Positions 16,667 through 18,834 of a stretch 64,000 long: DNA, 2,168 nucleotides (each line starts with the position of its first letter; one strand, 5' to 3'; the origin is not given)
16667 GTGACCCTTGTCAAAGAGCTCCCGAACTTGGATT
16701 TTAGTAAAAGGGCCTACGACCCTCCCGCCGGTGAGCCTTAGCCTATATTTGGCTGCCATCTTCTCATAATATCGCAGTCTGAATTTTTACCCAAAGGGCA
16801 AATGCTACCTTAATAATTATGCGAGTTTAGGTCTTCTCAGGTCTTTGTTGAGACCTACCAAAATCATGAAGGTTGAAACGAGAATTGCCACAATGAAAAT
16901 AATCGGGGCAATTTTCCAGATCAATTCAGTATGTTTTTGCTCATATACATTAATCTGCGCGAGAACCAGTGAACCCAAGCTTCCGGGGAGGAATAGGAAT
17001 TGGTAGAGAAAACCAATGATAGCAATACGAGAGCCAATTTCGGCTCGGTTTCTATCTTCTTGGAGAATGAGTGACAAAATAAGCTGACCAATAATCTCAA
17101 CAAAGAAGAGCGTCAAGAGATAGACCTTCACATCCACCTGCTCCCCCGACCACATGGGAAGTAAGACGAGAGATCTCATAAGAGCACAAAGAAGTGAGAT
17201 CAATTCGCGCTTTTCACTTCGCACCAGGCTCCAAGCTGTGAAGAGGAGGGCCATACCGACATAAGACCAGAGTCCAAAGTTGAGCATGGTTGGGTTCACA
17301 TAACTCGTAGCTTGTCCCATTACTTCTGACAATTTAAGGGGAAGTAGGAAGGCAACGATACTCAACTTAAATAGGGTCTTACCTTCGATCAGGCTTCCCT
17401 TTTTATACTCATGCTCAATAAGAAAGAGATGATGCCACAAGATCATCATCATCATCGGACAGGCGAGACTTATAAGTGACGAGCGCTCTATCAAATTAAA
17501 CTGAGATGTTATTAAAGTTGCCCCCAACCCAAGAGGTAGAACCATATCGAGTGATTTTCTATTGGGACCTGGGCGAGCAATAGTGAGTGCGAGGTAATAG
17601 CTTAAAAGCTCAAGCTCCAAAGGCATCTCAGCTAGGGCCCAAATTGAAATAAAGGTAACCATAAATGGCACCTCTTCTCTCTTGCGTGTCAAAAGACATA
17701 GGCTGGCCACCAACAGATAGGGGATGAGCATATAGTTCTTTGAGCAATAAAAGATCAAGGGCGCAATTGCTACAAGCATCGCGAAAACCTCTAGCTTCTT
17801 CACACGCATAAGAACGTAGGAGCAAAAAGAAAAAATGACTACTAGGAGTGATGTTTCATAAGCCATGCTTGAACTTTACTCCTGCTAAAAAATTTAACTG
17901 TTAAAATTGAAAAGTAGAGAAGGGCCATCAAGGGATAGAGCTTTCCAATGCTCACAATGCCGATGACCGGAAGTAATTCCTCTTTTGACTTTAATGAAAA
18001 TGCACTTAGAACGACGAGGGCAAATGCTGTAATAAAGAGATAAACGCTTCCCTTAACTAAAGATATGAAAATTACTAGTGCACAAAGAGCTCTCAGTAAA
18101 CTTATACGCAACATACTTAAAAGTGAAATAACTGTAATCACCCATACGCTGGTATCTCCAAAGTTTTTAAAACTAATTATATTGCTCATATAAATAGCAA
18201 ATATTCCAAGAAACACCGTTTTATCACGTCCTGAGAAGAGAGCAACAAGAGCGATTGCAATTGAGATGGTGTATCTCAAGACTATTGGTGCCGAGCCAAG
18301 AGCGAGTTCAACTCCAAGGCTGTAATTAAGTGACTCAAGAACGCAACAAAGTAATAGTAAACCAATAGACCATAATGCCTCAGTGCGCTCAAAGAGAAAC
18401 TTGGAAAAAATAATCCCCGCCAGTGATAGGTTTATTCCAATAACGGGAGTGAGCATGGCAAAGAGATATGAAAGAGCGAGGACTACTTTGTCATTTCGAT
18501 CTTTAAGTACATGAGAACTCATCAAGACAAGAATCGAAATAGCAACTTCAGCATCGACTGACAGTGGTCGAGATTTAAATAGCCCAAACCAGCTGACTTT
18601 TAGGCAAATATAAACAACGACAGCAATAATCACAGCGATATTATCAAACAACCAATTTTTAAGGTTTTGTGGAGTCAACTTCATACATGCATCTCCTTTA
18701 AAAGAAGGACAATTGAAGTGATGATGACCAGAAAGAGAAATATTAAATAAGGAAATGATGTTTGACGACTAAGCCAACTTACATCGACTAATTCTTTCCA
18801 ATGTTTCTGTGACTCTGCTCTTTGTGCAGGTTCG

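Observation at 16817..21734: Seven consecutive orphan polytopic membrane-protein genes translationally coupled to the 3' end of nuoN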

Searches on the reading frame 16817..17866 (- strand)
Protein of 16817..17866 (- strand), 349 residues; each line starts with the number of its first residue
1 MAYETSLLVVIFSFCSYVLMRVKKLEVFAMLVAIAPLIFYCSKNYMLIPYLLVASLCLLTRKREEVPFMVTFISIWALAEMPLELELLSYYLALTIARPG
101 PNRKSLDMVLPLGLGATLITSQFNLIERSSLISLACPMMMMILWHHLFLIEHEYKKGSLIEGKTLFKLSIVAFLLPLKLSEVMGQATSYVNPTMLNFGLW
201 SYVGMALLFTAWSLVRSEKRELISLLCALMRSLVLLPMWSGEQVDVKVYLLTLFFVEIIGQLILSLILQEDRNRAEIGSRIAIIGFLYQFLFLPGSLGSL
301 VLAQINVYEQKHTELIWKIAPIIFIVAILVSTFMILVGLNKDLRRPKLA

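Call 5: search_protein_families(library=pfam, proteins=[window:16817-17866:-], max_evalue=1)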
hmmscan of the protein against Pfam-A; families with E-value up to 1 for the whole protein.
window:16817-17866:- (349 aa): 1 family
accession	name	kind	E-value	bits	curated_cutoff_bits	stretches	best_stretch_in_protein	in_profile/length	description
PF07280.16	Ac110_PIF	-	0.24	11.7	25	0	287-301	29-43/43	Per os infectivity factor AC110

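Call 6: search_protein_families(library=ncbifam, proteins=[window:16817-17866:-], max_evalue=1)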
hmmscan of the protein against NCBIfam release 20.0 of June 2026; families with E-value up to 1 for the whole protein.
window:16817-17866:- (349 aa): 1 family
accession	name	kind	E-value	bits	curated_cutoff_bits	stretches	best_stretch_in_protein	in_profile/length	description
NF003024.0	PRK03893.1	subfamily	0.00061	18.7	604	1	174-340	298-454/497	sialate:H+ symport family MFS transporter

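Call 37: find_homologous_proteins(query=A1, max_evalue=10)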
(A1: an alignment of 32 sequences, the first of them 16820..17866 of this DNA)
Query A1 (32 sequences) (349 aa, profile of the alignment): 7 proteins with E <= 10 among 8000 candidates.
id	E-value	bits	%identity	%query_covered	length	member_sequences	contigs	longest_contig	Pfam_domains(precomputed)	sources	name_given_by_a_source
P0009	1.4e-48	184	78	100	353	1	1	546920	-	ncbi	-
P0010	1.5e-47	181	29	8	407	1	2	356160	-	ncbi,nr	ncbi:MAG: hypothetical protein GY909_11825 [Oligoflexia bacterium]|nr:hypothetical protein [Oligofle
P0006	2.7e-47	180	100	100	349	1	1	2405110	-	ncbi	-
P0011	5.2e-47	179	65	99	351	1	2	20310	-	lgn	-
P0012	6.3e-41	159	73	100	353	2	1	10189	-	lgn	-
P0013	6.5e-31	126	31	7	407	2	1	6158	-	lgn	-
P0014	1.3e-7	49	35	7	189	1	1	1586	-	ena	-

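Call 39: find_encoding_contigs(protein=P0012, flank=10000, max_places=3)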
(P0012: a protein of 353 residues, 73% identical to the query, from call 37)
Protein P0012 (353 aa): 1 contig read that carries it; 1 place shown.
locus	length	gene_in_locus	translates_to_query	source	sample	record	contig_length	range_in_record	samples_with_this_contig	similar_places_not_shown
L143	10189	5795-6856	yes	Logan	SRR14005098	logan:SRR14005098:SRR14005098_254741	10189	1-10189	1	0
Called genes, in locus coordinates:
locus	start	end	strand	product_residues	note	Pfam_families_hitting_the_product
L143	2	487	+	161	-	?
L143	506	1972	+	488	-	PF00361:Proton_antipo_M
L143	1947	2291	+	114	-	-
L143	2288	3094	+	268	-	-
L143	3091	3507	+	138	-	-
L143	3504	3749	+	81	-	-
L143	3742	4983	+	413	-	-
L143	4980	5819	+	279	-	-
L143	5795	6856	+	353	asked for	-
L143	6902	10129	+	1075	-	PF25062:ARM_TT21_N (faint), PF13181:TPR_8 (faint), PF13424:TPR_12 (faint), PF13432:TPR_16 (faint), PF14559:TPR_19 (faint), PF23241:HAT_PRP39_C (faint), PF00515:TPR_1 (faint), PF23914:TPR_CcmH_CycH (weak), +10 more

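Call 44: predict_structure(alignment_id=A2)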
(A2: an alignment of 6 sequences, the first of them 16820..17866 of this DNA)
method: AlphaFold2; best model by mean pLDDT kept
length: 349 residues; sequences in the alignment: 6
mean_pLDDT: 44.5   pTM: 0.27
mean pLDDT of the five models: 44.5, 40.3, 40.2, 38.3, 36.6
residues with pLDDT >= 90: 0; 70-90: 0; 50-70: 71; < 50: 278
segments of 3 or more residues with pLDDT < 50: 1-7, 36-39, 41-198, 237-248, 250-252, 254-280, 290-317, 319-329, 334-336, 338-340, 345-349
pLDDT, mean of each block of 10 residues (from residue 1): 45 52 50 49 44 44 44 43 36 36 35 40 41 40 40 38 39 39 34 47 51 51 51 50 47 48 45 48 51 46 44 47 48 49 44
secondary structure, 60 per line:
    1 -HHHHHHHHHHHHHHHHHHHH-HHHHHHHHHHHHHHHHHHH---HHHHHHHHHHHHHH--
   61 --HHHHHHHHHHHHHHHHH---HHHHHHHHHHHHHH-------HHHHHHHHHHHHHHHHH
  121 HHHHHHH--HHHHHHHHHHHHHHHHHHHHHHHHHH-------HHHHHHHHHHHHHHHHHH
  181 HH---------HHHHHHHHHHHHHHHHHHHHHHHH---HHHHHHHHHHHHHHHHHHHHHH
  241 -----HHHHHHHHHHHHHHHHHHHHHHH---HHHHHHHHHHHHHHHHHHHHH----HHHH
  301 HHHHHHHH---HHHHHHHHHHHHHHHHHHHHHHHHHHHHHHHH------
elements in order: H2-21 H23-41 H45-58 H63-79 H83-96 H104-127 H130-155 H163-182 H192-215 H219-240 H246-268 H272-292 H297-308 H312-343

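Call 47: fold_search(model_id=the predicted structure, library=pdb)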
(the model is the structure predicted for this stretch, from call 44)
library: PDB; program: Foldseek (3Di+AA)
matches with E <= 10: 44; with E <= 0.001: 0
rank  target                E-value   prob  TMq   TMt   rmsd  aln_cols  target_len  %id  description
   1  6vq6_b                2.7e+00  0.06  0.13  0.20  19.9       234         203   14  Mammalian V-ATPase from rat brain - composite model of rotational state 1 bound to ADP and SidK (built from focused re (released 2020-03-18)
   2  8e0m_I                2.8e+00  0.33  0.25  0.45   8.5       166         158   15  Homotrimeric variant of tcTRP9, BGL15 (released 2023-04-12)
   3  8e0m_F                3.2e+00  0.33  0.24  0.44   8.0       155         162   15  Homotrimeric variant of tcTRP9, BGL15 (released 2023-04-12)
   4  6o7u_o                3.2e+00  0.04  0.10  0.17  18.8       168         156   12  Saccharomyces cerevisiae V-ATPase Stv1-VO (released 2019-04-03)
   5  6xby_b                4.1e+00  0.04  0.12  0.19  20.1       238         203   13  Cryo-EM structure of V-ATPase from bovine brain, state 2 (released 2020-08-19)
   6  7uw9_g                4.1e+00  0.04  0.09  0.17  18.5       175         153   12  Citrus V-ATPase State 1, H in contact with subunit a (released 2022-07-06)
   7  6o7u_g                4.3e+00  0.04  0.09  0.17  18.9       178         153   12  Saccharomyces cerevisiae V-ATPase Stv1-VO (released 2019-04-03)
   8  6o7u_j                4.3e+00  0.04  0.09  0.17  18.7       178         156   13  Saccharomyces cerevisiae V-ATPase Stv1-VO (released 2019-04-03)
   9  8e0m_J                4.5e+00  0.28  0.25  0.45   8.1       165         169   12  Homotrimeric variant of tcTRP9, BGL15 (released 2023-04-12)
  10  8e0m_E                4.5e+00  0.25  0.25  0.46   8.1       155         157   14  Homotrimeric variant of tcTRP9, BGL15 (released 2023-04-12)
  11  8e0m_L                4.5e+00  0.25  0.24  0.43   8.1       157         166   15  Homotrimeric variant of tcTRP9, BGL15 (released 2023-04-12)
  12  9g9o_A                4.5e+00  0.06  0.15  0.14  17.6       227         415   14  Lipid III flippase WzxE with NB10 and NB7 nanobodies in outward-facing conformation - crystal 2 (released 2025-01-22)
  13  6xbw_b                4.7e+00  0.04  0.12  0.19  19.9       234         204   14  Cryo-EM structure of V-ATPase from bovine brain, state 1 (released 2020-08-19)
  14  9cf8_0                4.9e+00  0.03  0.10  0.15  19.4       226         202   11  Cryo-EM structure of human kidney V-ATPase state 1 (released 2025-08-06)
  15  9g95_A                5.2e+00  0.08  0.19  0.17  11.4       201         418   15  Lipid III flippase WzxE with NB10 nanobody in outward-facing conformation at 2.7552 A (released 2025-01-22)
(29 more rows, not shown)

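Call 63: search_protein_representatives(alignment_id=A3)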
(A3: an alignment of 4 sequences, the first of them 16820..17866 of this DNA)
Query: 4 sequences, 351 profile positions. Proteins with E-value up to 0.001 (for the whole library): 2; up to 1e-10: 2; up to 1e-30: 2. The best 2 are listed.
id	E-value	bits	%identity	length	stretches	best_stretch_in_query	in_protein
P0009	2.5e-208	707.9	-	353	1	1-351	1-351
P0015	6.2e-60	219.8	-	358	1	1-334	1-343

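Call 65: find_encoding_contigs(protein=P0015, flank=10000, max_places=3)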
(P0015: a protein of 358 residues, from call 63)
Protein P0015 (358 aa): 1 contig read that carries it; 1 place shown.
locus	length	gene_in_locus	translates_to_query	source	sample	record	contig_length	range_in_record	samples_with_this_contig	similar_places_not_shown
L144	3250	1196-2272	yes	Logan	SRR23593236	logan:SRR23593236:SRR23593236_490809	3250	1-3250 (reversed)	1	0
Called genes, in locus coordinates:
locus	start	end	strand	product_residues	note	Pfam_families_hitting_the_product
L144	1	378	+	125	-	?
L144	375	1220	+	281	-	-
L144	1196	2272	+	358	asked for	-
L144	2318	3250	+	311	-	?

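Call 74: search_protein_families(library=padloc, proteins=[window:16817-17866:-], max_evalue=0.01)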
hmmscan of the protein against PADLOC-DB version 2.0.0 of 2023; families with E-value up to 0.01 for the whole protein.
window:16817-17866:- (349 aa): 0 families

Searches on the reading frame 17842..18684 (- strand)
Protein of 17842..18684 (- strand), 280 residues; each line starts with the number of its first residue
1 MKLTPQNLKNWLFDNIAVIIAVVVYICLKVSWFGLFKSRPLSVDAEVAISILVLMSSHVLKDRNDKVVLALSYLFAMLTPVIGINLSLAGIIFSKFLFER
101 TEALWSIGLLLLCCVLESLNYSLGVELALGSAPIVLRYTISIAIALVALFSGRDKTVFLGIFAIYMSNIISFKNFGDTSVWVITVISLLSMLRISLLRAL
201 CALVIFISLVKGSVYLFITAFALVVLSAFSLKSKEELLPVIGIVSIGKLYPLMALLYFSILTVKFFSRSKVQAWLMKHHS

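Call 5: search_protein_families(library=pfam, proteins=[window:17842-18684:-], max_evalue=1)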
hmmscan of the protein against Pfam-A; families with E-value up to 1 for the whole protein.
window:17842-18684:- (280 aa): 0 families

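Call 6: search_protein_families(library=ncbifam, proteins=[window:17842-18684:-], max_evalue=1)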
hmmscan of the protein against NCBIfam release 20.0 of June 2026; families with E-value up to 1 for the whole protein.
window:17842-18684:- (280 aa): 0 families

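Call 9: find_encoding_contigs(protein=window:17842-18684:-, flank=10000, max_places=6)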
Protein window:17842-18684:- (280 aa): no gene with exactly this product is on record in the collection.

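Call 74: search_protein_families(library=padloc, proteins=[window:17842-18684:-], max_evalue=0.01)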
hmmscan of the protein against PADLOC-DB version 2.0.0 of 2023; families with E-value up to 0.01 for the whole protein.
window:17842-18684:- (280 aa): 0 families
